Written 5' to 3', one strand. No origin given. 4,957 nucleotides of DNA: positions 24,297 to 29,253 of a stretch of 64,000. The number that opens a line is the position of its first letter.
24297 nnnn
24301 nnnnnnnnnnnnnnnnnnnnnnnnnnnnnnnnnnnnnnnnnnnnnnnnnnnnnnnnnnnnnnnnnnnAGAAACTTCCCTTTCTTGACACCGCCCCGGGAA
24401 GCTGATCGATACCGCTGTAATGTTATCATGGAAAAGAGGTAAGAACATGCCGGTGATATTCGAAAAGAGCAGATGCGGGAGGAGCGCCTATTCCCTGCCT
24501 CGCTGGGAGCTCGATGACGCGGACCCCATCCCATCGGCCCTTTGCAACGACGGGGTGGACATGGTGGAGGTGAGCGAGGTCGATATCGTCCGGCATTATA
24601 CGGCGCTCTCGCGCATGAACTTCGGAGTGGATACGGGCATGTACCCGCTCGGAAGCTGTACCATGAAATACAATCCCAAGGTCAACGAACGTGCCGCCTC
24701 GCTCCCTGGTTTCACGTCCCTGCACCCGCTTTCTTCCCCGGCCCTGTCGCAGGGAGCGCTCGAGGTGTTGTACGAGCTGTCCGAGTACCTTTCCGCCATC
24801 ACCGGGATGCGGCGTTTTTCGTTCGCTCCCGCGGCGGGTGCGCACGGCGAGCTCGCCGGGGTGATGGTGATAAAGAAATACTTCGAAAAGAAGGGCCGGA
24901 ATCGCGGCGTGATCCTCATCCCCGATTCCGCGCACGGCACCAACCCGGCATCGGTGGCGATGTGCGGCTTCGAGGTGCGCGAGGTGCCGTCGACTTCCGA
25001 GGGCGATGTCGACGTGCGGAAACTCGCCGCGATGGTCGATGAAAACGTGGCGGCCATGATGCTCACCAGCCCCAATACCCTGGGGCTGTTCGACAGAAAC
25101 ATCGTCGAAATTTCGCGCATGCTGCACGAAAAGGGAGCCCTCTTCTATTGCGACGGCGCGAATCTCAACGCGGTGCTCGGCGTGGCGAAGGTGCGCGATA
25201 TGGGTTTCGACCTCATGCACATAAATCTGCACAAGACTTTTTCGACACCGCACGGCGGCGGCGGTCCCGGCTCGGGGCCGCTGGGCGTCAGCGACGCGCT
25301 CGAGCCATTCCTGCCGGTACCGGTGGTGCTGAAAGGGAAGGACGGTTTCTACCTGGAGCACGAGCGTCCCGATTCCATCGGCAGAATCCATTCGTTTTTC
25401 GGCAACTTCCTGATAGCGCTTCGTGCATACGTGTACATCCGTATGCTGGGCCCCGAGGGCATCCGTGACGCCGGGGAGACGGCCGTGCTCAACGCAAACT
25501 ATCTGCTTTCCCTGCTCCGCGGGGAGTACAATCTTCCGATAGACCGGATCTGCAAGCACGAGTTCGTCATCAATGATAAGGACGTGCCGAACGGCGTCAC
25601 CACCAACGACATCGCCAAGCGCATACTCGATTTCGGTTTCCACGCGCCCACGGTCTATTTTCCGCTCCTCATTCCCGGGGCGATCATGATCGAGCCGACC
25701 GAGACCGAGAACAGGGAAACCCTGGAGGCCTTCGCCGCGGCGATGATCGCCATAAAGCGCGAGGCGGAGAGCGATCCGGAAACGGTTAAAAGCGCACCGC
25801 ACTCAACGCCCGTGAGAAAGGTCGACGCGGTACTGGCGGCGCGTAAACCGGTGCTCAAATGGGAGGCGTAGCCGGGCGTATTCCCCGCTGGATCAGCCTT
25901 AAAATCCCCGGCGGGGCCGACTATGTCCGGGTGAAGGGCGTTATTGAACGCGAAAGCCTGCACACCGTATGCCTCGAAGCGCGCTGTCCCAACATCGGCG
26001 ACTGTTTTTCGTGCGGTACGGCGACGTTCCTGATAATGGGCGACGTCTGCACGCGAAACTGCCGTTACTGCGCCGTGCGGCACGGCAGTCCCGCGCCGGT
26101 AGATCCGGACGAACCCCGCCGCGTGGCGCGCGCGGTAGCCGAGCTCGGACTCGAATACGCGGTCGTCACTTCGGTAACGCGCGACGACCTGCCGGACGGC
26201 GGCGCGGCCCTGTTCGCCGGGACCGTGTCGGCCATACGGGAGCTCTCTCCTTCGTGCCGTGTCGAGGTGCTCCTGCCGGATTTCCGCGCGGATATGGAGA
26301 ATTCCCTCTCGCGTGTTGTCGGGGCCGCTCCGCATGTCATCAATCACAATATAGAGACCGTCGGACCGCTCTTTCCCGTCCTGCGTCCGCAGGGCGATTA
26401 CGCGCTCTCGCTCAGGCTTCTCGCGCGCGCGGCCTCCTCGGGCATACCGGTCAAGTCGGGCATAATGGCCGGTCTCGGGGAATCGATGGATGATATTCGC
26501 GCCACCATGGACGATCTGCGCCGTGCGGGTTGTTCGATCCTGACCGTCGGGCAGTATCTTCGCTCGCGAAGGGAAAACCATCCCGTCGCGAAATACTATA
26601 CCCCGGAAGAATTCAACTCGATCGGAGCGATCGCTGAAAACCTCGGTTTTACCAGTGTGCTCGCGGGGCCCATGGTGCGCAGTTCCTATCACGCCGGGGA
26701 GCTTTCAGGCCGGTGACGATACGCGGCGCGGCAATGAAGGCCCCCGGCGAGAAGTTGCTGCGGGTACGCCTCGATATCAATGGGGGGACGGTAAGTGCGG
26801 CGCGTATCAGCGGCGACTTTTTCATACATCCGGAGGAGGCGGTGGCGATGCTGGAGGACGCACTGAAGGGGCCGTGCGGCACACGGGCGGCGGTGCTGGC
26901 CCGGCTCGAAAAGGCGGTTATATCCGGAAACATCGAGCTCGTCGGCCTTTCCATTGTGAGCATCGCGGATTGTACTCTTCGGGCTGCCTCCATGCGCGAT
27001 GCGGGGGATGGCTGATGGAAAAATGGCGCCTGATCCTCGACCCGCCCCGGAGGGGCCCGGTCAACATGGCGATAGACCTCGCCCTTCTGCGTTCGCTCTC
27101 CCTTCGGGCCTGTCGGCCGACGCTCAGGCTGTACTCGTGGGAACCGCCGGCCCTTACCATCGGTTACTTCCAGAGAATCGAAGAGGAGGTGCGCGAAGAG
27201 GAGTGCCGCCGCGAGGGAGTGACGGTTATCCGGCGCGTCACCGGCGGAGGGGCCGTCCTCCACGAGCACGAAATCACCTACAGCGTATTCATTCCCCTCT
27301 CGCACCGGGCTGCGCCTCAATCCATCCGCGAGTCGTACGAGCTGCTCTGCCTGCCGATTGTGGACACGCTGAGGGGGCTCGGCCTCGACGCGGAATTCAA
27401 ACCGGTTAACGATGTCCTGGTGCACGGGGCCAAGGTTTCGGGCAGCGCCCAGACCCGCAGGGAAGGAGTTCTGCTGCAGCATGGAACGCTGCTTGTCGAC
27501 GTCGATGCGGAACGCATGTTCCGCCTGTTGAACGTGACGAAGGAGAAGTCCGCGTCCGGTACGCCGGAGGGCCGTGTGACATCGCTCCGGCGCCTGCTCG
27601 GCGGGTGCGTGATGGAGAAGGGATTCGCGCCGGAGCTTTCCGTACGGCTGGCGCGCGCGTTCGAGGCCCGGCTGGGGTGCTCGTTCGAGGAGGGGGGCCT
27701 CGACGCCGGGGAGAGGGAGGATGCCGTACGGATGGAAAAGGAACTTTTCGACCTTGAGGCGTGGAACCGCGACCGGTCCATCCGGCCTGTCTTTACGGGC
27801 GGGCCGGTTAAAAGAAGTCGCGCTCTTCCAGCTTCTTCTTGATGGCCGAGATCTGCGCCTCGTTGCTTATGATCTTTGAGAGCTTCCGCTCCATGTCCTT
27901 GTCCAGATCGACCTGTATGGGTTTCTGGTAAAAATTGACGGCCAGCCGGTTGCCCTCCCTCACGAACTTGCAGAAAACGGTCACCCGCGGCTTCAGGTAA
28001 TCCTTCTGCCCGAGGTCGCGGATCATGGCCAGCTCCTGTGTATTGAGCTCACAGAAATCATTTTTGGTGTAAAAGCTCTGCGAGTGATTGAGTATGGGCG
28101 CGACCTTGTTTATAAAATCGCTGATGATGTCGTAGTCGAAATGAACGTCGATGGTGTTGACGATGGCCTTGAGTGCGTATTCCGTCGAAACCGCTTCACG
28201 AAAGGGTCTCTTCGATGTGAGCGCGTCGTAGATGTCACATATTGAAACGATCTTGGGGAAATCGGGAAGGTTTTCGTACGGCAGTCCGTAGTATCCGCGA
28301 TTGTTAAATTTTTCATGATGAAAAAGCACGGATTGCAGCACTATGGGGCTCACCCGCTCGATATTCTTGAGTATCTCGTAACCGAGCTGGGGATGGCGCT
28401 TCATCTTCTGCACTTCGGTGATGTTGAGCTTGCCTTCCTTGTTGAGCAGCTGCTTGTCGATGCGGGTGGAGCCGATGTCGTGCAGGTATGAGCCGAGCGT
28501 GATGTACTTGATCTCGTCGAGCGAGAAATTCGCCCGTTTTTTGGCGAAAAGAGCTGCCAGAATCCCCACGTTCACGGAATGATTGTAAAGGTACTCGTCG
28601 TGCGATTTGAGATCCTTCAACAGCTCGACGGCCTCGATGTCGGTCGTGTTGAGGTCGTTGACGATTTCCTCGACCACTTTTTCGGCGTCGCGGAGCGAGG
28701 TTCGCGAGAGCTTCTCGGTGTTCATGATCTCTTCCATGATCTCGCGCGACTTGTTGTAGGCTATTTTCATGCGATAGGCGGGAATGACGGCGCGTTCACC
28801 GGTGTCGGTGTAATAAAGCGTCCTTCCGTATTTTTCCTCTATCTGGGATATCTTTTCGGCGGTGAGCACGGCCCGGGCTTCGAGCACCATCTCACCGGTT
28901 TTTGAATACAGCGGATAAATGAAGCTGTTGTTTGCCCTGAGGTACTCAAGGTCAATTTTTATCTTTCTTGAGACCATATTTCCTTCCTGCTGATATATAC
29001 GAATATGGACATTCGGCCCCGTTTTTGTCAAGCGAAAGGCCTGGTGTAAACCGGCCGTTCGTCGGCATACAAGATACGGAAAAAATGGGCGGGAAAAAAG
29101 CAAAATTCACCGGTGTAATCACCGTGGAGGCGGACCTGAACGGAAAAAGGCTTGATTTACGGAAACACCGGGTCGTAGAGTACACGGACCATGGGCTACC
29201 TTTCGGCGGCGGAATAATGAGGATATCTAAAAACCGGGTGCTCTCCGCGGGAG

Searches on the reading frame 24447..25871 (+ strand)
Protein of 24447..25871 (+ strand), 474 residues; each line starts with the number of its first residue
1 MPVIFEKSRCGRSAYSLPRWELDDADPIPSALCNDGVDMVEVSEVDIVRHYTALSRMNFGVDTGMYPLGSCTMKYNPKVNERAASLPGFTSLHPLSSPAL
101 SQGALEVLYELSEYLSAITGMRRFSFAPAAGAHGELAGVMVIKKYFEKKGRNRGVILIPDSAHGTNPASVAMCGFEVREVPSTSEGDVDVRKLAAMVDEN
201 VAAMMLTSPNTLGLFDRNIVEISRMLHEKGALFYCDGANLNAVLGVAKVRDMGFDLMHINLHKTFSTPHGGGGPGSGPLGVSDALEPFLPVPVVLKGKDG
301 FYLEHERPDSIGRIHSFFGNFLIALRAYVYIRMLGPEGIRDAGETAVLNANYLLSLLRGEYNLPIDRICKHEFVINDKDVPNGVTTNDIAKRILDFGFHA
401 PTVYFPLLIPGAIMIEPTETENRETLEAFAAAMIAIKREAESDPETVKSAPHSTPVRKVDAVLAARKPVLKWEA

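Call 38: search_protein_families(library=pfam, proteins=[window:24447-25871:+], max_evalue=0.00001)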
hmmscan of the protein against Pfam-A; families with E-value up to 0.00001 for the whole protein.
window:24447-25871:+ (474 aa): 2 families
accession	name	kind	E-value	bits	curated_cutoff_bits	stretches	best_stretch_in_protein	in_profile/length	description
PF21478.3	GcvP2_C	-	1.4e-26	93.2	27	1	343-442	2-104/122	Glycine dehydrogenase, C-terminal domain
PF00266.25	Aminotran_5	-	5.6e-09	35.9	21.5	1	140-270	76-207/371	Aminotransferase class-V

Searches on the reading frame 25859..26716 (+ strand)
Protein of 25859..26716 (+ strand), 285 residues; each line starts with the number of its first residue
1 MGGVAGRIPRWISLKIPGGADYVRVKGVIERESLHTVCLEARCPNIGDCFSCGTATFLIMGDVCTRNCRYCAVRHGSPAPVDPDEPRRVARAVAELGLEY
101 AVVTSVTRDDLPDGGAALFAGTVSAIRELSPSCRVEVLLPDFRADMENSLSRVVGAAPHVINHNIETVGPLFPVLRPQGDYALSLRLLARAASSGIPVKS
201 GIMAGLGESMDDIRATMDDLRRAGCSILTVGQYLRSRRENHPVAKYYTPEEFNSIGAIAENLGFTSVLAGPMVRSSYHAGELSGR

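Call 38: search_protein_families(library=pfam, proteins=[window:25859-26716:+], max_evalue=0.00001)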
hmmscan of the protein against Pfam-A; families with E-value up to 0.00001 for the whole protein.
window:25859-26716:+ (285 aa): 2 families
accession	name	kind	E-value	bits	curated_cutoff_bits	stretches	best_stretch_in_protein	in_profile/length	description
PF04055.27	Radical_SAM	-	5.8e-21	75.8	29.5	1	59-220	2-166/166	Radical SAM superfamily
PF16881.10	LIAS_N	-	1.2e-07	32.6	27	1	6-43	59-96/96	N-terminal domain of lipoyl synthase of Radical_SAM family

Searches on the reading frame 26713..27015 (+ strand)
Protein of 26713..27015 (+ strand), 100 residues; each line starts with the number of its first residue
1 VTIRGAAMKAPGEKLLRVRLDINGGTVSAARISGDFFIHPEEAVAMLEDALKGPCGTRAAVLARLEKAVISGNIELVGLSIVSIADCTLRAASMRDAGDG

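Call 53: search_protein_families(library=pfam, proteins=[window:26713-27015:+], max_evalue=0.001)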
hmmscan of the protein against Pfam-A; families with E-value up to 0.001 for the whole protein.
window:26713-27015:+ (100 aa): 1 family
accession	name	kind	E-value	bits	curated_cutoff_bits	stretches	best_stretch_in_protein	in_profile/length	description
PF10437.14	Lip_prot_lig_C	-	1.2e-05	25.6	24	1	16-74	17-73/85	Bacterial lipoate protein ligase C-terminus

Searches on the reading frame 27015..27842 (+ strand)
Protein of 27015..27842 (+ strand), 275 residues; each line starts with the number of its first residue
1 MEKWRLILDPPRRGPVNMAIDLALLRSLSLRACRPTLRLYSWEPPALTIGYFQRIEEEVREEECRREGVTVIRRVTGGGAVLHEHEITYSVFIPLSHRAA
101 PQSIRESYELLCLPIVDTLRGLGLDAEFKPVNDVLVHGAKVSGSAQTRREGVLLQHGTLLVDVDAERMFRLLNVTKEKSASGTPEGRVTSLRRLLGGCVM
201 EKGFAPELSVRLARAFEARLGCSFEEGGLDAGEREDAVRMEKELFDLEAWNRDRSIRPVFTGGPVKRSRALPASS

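Call 38: search_protein_families(library=pfam, proteins=[window:27015-27842:+], max_evalue=0.00001)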
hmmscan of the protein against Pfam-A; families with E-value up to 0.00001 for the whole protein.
window:27015-27842:+ (275 aa): 2 families
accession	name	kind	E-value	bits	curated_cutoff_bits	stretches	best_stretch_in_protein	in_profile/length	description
PF21948.1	LplA-B_cat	-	2.5e-47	161.9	27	1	16-196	4-183/200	Lipoyl protein ligase A/B catalytic domain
PF03099.24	BPL_LplA_LipB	-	7.2e-15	55.5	21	1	51-164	3-133/133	Biotin/lipoate A/B protein ligase family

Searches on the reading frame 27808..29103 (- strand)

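Call 38: search_protein_families(library=pfam, proteins=[window:27808-29103:-], max_evalue=0.00001)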
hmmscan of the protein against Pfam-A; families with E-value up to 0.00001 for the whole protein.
window:27808-29103:- (431 aa): 2 families
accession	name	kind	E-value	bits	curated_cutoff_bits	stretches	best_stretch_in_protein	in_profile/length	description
PF13487.12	HD_5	-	4.5e-17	62.8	27.2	1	165-325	7-169/170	HD domain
PF01966.28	HD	-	7e-15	55.8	22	1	173-294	2-115/116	HD domain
